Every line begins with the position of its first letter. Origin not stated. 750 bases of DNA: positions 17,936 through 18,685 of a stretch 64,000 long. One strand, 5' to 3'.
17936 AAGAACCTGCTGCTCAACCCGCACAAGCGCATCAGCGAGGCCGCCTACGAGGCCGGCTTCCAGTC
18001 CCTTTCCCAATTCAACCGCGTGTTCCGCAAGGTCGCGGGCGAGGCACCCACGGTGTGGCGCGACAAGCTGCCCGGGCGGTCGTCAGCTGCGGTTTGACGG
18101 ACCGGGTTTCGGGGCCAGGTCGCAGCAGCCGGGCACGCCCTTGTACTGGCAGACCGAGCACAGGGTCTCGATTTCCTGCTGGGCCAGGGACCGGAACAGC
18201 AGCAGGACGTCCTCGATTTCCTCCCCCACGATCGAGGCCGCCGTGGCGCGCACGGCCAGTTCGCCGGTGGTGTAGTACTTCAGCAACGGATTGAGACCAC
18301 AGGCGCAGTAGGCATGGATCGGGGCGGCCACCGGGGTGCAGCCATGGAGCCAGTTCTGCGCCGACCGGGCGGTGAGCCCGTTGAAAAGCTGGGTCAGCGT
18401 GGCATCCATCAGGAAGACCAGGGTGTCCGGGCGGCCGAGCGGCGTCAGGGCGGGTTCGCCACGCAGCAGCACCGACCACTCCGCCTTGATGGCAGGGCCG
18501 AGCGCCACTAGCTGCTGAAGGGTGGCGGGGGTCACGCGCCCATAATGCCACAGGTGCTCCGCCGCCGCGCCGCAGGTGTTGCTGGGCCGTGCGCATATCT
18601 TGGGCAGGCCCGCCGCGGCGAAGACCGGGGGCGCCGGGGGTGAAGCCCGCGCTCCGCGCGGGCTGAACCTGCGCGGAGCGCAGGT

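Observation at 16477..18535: Uncharacterised family of small Cys-pair proteins (3 paralogs) interleaved with PocR-AraC regulators at the nirK and cbb3 operons: candidate novel redox/NO/Cu regulatory module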

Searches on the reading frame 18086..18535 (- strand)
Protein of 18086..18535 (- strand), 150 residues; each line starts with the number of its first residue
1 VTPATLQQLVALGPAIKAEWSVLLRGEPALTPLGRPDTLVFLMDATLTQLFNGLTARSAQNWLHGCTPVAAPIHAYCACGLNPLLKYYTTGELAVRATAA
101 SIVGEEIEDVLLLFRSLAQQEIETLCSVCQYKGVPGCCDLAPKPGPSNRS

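Call 6: search_protein_families(library=pfam, proteins=[window:18086-18535:-], max_evalue=1)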
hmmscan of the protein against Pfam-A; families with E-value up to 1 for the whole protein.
window:18086-18535:- (150 aa): 0 families

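Call 7: search_protein_families(library=ncbifam, proteins=[window:18086-18535:-], max_evalue=1)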
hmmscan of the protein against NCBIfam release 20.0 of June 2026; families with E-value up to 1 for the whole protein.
window:18086-18535:- (150 aa): 0 families

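Call 11: find_homologous_proteins(query=window:18086-18535:-, max_evalue=0.001)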
Query window:18086-18535:- (150 aa): 104 proteins with E <= 0.001 among 235 candidates.
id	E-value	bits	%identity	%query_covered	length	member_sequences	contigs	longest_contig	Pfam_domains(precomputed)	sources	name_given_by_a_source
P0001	1.4e-95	335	100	100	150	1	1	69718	-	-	-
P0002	3.5e-75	269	83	95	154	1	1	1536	-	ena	-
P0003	9.4e-74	264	78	99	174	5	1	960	-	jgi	jgi:hypothetical protein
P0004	2.0e-73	263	79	100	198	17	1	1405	-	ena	-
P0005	8.5e-73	261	84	89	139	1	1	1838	-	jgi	jgi:hypothetical protein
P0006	1.0e-72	261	79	96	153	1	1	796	-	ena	-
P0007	1.5e-72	260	80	95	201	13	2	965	-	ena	-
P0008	1.9e-71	257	79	95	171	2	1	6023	-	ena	-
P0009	1.2e-68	247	76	95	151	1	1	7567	-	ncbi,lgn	-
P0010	1.3e-68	247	76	96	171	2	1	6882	-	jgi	-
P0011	9.8e-68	245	76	96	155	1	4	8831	-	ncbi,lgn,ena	-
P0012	2.5e-66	240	70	99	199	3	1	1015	-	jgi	jgi:hypothetical protein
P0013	4.2e-66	239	74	98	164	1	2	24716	-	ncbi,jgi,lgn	-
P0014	1.2e-65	238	73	95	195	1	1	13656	-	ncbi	-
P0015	2.5e-64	234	70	99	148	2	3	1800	-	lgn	-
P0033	1.7e-59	218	69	96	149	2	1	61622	-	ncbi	ncbi:MAG: hypothetical protein ACOZE5_16240 [Verrucomicrobiota bacterium]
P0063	6.3e-43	164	51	99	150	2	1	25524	-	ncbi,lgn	-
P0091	5.7e-28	116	45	90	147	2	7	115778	-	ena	-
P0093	1.3e-25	108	39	91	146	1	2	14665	-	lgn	-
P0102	4.0e-11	61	35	91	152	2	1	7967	-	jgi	-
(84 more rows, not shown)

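Call 21: search_solved_structures(query=A2, max_evalue=10, show_alignments=2)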
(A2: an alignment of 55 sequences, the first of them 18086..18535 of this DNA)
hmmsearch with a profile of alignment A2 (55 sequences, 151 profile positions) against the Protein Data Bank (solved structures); distinct sequences matched with E-value up to 10: 2.
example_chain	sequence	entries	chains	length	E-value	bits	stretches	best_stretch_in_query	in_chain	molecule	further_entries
3ccy_A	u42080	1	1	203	0.13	14.9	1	66-112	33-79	Putative TetR-family transcriptional regulator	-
9v7j_s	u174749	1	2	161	1.5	11.5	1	82-105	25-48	Phycobilisome core component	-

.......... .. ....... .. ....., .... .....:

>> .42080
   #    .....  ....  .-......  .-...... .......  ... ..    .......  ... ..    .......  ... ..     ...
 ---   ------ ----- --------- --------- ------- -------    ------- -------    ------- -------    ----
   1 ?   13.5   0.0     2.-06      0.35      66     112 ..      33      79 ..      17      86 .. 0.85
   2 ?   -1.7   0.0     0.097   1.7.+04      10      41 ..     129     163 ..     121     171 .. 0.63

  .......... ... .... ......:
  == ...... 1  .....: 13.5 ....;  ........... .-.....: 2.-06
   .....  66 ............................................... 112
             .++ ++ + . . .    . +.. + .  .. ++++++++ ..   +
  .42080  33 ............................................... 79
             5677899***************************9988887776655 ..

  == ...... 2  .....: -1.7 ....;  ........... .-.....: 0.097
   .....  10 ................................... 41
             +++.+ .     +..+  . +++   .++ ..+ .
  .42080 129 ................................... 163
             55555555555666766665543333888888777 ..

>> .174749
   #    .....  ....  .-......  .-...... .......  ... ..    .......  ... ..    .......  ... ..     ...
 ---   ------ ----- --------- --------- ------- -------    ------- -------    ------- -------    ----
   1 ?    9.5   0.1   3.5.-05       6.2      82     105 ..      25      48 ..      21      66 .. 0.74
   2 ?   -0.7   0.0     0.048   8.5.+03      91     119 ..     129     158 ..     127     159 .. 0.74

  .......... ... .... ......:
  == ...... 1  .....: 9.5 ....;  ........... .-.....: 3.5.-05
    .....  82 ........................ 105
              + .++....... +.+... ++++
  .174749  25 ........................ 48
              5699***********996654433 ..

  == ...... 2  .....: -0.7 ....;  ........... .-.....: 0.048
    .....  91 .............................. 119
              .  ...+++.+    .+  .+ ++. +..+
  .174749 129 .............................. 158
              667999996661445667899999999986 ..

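Call 22: find_encoding_contigs(protein=P0033, flank=10000, max_places=3)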
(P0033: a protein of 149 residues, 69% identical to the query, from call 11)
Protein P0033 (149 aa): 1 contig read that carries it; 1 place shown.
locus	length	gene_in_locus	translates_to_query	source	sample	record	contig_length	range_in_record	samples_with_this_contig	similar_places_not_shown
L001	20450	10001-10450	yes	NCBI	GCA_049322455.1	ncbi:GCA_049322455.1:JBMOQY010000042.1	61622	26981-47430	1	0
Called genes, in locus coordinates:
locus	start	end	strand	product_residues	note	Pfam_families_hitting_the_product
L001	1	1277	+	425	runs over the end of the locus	PF00557:Peptidase_M24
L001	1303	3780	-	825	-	PF12156:ATPase-cat_bd, PF00122:E1-E2_ATPase, PF00702:Hydrolase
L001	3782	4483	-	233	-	PF13386:DsbD_2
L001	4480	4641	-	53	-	-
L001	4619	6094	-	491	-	PF12801:Fer4_5, PF13183:Fer4_8 (faint), PF13187:Fer4_9 (faint), PF13534:Fer4_17 (faint), PF13746:Fer4_18, PF12838:Fer4_7 (weak), PF11614:FixG_C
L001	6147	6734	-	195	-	PF14715:FixP_N, PF00034:Cytochrom_C (faint), PF13442:Cytochrome_CBB3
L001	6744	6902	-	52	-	-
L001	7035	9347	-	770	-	PF00115:COX1, PF02433:FixO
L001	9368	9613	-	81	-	-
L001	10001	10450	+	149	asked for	-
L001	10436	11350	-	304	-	PF10114:PocR, PF00165:HTH_AraC, PF12833:HTH_18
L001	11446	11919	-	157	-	PF00582:Usp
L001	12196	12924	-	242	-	PF04405:ScdA_N, PF01814:Hemerythrin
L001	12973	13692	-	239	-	PF00027:cNMP_binding, PF13545:HTH_Crp_2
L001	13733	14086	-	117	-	PF02311:AraC_binding (weak), PF07883:Cupin_2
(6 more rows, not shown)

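Call 23: find_encoding_contigs(protein=P0091, flank=10000, max_places=3)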
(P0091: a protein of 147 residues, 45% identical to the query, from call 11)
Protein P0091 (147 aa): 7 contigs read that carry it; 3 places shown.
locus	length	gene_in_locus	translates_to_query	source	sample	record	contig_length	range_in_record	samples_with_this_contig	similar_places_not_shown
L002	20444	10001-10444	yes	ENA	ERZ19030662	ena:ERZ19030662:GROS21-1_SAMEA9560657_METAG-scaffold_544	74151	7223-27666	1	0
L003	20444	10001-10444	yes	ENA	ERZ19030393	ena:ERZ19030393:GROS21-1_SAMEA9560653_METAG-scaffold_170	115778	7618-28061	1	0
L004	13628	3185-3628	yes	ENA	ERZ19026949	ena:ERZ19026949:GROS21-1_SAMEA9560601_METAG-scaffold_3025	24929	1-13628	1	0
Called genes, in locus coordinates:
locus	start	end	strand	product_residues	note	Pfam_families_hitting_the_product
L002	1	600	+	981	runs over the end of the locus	PF01565:FAD_binding_4, PF02913:FAD-oxidase_C, PF13183:Fer4_8 (weak), PF13534:Fer4_17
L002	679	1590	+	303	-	PF00557:Peptidase_M24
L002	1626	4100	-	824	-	PF12156:ATPase-cat_bd, PF00122:E1-E2_ATPase, PF00702:Hydrolase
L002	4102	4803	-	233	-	PF13386:DsbD_2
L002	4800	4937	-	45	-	-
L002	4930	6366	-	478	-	PF12801:Fer4_5, PF13187:Fer4_9 (faint), PF13534:Fer4_17 (faint), PF13183:Fer4_8 (faint), PF13746:Fer4_18, PF12838:Fer4_7 (weak), PF11614:FixG_C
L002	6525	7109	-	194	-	PF14715:FixP_N, PF13442:Cytochrome_CBB3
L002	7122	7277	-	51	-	-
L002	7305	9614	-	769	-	PF00115:COX1, PF02433:FixO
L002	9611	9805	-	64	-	-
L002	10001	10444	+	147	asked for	-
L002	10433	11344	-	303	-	PF10114:PocR, PF00165:HTH_AraC, PF12833:HTH_18, PF00165:HTH_AraC (weak)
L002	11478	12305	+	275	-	PF00583:Acetyltransf_1 (weak)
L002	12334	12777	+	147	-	PF01325:Fe_dep_repress, PF02742:Fe_dep_repr_C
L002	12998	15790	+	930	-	PF01326:PPDK_N, PF00391:PEP-utilizers, PF02896:PEP-utilizers_C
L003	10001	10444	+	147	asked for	-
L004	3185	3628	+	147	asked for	-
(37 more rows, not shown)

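Call 24: find_encoding_contigs(protein=P0093, flank=8000, max_places=2)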
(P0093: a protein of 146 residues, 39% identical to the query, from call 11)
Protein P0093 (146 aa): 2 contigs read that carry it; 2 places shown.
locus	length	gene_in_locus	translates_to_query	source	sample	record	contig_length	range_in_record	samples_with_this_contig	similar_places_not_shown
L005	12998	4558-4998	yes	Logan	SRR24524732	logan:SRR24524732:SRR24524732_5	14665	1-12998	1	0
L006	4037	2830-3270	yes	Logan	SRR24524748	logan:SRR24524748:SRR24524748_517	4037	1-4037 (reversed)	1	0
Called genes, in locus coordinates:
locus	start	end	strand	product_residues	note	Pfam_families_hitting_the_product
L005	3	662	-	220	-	?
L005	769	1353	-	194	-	PF14715:FixP_N, PF00034:Cytochrom_C (faint), PF13442:Cytochrome_CBB3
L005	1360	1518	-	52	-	-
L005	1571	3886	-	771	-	PF00115:COX1, PF02433:FixO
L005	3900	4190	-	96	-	-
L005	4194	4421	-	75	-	PF11154:DUF2934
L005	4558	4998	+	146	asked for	-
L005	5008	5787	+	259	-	PF00520:Ion_trans, PF00060:Lig_chan (weak), PF07885:Ion_trans_2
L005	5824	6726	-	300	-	PF10114:PocR, PF00165:HTH_AraC, PF12833:HTH_18, PF00165:HTH_AraC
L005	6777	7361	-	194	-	PF02525:Flavodoxin_2, PF03358:FMN_red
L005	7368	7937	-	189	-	PF14512:TM1586_NiRdase (faint), PF00881:Nitroreductase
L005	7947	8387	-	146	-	PF00582:Usp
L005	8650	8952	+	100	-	-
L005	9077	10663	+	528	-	PF09852:DUF2079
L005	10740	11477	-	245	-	PF00902:TatC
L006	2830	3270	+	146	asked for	-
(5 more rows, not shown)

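Call 25: find_encoding_contigs(protein=P0102, flank=8000, max_places=2)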
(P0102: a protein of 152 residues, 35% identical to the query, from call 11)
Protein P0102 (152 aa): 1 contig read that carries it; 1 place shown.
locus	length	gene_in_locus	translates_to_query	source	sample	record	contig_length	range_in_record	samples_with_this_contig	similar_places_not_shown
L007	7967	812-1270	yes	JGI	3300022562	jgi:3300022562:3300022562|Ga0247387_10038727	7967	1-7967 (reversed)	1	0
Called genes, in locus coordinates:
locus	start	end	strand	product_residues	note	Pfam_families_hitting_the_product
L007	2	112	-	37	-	?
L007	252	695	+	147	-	PF00582:Usp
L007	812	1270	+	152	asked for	-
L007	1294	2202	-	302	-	PF10114:PocR, PF00165:HTH_AraC, PF12833:HTH_18, PF00165:HTH_AraC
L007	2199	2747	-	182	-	PF25084:LbH_EIF2B (weak), PF25087:GMPPB_C (weak), PF00132:Hexapep, PF14602:Hexapep_2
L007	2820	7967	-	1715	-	?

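Call 26: find_encoding_contigs(protein=P0063, flank=8000, max_places=2)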
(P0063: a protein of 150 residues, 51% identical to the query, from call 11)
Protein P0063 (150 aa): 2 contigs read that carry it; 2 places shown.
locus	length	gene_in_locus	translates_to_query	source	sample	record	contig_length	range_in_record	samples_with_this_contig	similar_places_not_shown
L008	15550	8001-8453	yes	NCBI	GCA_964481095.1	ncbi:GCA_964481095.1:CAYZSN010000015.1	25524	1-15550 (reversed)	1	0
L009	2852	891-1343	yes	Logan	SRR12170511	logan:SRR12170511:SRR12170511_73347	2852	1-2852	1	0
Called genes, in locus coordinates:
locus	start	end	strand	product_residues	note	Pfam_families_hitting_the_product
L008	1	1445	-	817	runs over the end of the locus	PF12156:ATPase-cat_bd, PF00122:E1-E2_ATPase, PF00702:Hydrolase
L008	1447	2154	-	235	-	PF13386:DsbD_2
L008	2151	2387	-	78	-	-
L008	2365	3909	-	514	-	PF12801:Fer4_5, PF13746:Fer4_18, PF12838:Fer4_7 (faint), PF13183:Fer4_8 (faint), PF11614:FixG_C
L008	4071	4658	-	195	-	PF14715:FixP_N, PF13442:Cytochrome_CBB3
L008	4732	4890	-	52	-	-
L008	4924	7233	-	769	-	PF00115:COX1, PF02433:FixO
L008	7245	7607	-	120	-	-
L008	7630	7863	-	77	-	PF11154:DUF2934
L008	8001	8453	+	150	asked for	-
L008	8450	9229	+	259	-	PF00520:Ion_trans, PF00060:Lig_chan (weak), PF07885:Ion_trans_2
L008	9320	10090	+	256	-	PF00106:adh_short, PF08659:KR, PF23441:SDR (faint), PF13561:adh_short_C2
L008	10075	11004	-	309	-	PF10114:PocR, PF00165:HTH_AraC, PF12833:HTH_18, PF00165:HTH_AraC (weak)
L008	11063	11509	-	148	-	PF00582:Usp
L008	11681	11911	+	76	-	-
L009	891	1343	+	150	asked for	-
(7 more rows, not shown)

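Call 27: predict_structure(alignment_id=A2)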
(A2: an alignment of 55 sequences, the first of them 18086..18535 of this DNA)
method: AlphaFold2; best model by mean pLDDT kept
length: 150 residues; sequences in the alignment: 55
mean_pLDDT: 85.9   pTM: 0.79
mean pLDDT of the five models: 85.9, 84.6, 84.0, 81.5, 80.0
residues with pLDDT >= 90: 81; 70-90: 41; 50-70: 28; < 50: 0
segments of 3 or more residues with pLDDT < 50: none
pLDDT, mean of each block of 10 residues (from residue 1): 96 98 82 84 96 92 87 61 86 98 97 95 84 67 66
secondary structure, 60 per line:
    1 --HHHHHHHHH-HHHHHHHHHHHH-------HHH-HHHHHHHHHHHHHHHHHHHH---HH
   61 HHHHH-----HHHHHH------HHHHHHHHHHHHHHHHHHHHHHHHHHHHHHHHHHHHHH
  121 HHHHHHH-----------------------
elements in order: H3-11 H13-24 H36-55 H59-65 H71-76 H83-127

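Call 29: search_protein_representatives(alignment_id=A2)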
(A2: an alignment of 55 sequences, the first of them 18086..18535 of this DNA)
Query: 55 sequences, 151 profile positions. Proteins with E-value up to 0.001 (for the whole library): 420; up to 1e-10: 355; up to 1e-30: 90. The best 150 are listed.
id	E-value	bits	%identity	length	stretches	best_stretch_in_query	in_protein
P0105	1.7e-52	193.1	-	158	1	2-143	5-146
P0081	1.1e-51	190.5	-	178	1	4-144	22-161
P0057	8.2e-51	187.7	-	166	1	1-143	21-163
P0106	5.1e-50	185.1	-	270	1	1-142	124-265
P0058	4.2e-49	182.1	-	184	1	1-140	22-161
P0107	2.0e-46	173.4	-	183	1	2-144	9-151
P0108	5.5e-46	172.0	-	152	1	1-146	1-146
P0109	7.6e-46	171.5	-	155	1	1-142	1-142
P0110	7.7e-46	171.5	-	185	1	5-145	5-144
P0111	1.6e-45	170.5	-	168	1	1-145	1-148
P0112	3.6e-44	166.1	-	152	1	1-140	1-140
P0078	9.6e-43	161.5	-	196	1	7-139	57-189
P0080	1.0e-42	161.4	-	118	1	29-141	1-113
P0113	3.2e-42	159.8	-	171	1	1-143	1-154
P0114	3.2e-41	156.5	-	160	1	1-141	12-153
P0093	1.6e-40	154.2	-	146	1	1-143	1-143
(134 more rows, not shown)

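Call 30: fold_search(model_id=the predicted structure, library=pdb)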
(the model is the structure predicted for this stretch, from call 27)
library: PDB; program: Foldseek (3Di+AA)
matches with E <= 10: 498; with E <= 0.001: 0
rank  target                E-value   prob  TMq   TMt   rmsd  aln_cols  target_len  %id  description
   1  6yx7_BBB              1.5e-01  1.00  0.55  0.52   3.6       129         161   13  The high resolution structure of allophycocyanin from cyanobacterium Nostoc sp. WR13, the P21212 crystal form. (released 2021-05-12)
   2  1b33_B                1.7e-01  1.00  0.56  0.53   3.6       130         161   13  STRUCTURE OF LIGHT HARVESTING COMPLEX OF ALLOPHYCOCYANIN ALPHA AND BETA CHAINS/CORE-LINKER COMPLEX AP*LC7.8 (released 1999-02-23)
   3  4po5_B                2.0e-01  1.00  0.56  0.52   3.6       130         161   13  Crystal structure of allophycocyanin B from Synechocystis PCC 6803 (released 2014-10-29)
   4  8imk_G                2.6e-01  0.99  0.52  0.50   3.8       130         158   16  D3-D4, D1-D2, D'3-D'4, D'1-D'2 cylinder in cyanobacterial phycobilisome from Anthocerotibacter panamensis (Cluster C) (released 2023-10-25)
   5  9v7j_AF               2.7e-01  0.97  0.49  0.47   5.1       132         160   14  Phycobilisome core from Gloeobacter violaceus PCC 7421 (released 2025-09-24)
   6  2v8a_B                2.9e-01  0.99  0.54  0.51   3.8       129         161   13  The structure of Thermosynechococcus elongatus allophycocyanin at 3.5 Angstroems. (released 2007-12-11)
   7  2vjt_B                3.2e-01  0.99  0.56  0.52   3.6       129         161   13  The Structure of Allophycocyanin from Gloeobacter Violaceus (released 2008-03-25)
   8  9v7j_u                3.8e-01  0.99  0.55  0.52   3.7       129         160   16  Phycobilisome core from Gloeobacter violaceus PCC 7421 (released 2025-09-24)
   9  1gh0_B                4.0e-01  0.99  0.55  0.49   4.3       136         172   14  CRYSTAL STRUCTURE OF C-PHYCOCYANIN FROM SPIRULINA PLATENSIS (released 2001-06-06)
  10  5tou_B                4.0e-01  0.95  0.49  0.44   4.7       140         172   11  STRUCTURE OF C-PHYCOCYANIN FROM ARCTIC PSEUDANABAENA SP. LW0831 (released 2017-03-08)
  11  9i1r_C                4.4e-01  0.99  0.56  0.50   4.2       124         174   14  Structure of the bicylindrical allophycocyanin core expressed during far-red light photoacclimation (FaRLiP) (released 2025-07-02)
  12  2uul_D                4.4e-01  0.98  0.54  0.48   3.8       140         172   11  Crystal structure of C-phycocyanin from Phormidium, Lyngbya spp. (Marine) and Spirulina sp. (Fresh water) shows two di (released 2008-05-27)
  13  5y6p_H1               4.7e-01  0.99  0.58  0.55   3.9       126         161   15  Structure of the phycobilisome from the red alga Griffithsia pacifica (released 2017-11-15)
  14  1all_B                4.7e-01  0.98  0.56  0.52   3.7       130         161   12  ALLOPHYCOCYANIN (released 1996-07-11)
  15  8imi_G                4.7e-01  0.98  0.55  0.52   3.8       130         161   17  A1-A2, A3-A4, B'1-B'2, C'1-C'2 cylinder in cyanobacterial phycobilisome from Anthocerotibacter panamensis (Cluster A) (released 2023-10-25)
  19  9i1r_B                5.4e-01  0.99  0.58  0.55   4.0       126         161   17  Structure of the bicylindrical allophycocyanin core expressed during far-red light photoacclimation (FaRLiP) (released 2025-07-02)
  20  9v7j_2                5.7e-01  0.93  0.50  0.48   4.3       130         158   12  Phycobilisome core from Gloeobacter violaceus PCC 7421 (released 2025-09-24)
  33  9v7j_0                7.2e-01  0.84  0.46  0.44   5.1       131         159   12  Phycobilisome core from Gloeobacter violaceus PCC 7421 (released 2025-09-24)
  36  9v7j_AL               7.9e-01  0.96  0.54  0.51   4.2       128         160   14  Phycobilisome core from Gloeobacter violaceus PCC 7421 (released 2025-09-24)
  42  8z20_B                1.0e+00  0.94  0.56  0.50   4.0       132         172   14  Crystal structure analysis of thermotolerant Oscillatoria Phycocyanin (released 2025-04-16)
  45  9i1r_L                1.1e+00  0.92  0.55  0.52   3.7       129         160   13  Structure of the bicylindrical allophycocyanin core expressed during far-red light photoacclimation (FaRLiP) (released 2025-07-02)
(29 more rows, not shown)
